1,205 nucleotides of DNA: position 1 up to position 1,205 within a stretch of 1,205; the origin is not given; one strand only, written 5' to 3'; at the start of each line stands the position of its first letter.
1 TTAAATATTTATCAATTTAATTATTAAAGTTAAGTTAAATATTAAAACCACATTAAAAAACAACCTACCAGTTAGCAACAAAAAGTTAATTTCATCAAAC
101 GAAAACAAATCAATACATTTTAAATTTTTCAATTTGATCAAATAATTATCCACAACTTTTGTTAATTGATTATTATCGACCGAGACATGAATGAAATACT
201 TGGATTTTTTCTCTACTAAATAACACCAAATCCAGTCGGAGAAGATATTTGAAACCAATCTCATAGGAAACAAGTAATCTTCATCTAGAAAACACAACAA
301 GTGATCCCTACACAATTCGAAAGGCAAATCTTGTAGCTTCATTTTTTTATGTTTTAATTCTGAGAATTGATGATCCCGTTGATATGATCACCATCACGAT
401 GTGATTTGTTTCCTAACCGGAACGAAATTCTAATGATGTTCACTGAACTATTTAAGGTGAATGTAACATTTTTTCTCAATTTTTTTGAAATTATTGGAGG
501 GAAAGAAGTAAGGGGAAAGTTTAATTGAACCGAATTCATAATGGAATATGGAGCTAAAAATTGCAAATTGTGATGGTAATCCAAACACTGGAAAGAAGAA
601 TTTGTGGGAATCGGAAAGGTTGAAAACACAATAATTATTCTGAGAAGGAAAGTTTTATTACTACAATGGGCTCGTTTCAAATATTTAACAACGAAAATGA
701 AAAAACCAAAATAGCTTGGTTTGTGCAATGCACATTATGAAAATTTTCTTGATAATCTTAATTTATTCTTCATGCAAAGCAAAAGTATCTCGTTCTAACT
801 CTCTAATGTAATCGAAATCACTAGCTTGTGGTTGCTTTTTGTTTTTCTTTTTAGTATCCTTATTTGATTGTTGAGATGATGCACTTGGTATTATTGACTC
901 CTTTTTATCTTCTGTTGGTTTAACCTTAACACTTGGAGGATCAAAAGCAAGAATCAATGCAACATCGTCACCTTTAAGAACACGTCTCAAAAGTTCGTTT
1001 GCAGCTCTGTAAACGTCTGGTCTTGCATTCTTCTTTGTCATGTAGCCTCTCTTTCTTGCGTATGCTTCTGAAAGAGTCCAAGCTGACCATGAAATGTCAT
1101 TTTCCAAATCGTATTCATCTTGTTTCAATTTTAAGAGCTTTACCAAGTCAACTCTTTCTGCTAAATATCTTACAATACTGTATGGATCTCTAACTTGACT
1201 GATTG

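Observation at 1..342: Minimal F-box-only ORF with no room for a substrate-binding domain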

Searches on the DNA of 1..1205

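Call 40: search_rna_families(source=window, threshold=evalue, max_evalue=1)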
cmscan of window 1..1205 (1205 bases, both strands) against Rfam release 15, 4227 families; matches with E-value up to 1: 1.
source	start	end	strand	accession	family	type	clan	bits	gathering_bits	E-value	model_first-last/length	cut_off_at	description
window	1022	1059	-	RF01360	CRISPR-DR47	Gene; CRISPR;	-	24.5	39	0.073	1-37/37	no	CRISPR RNA direct repeat element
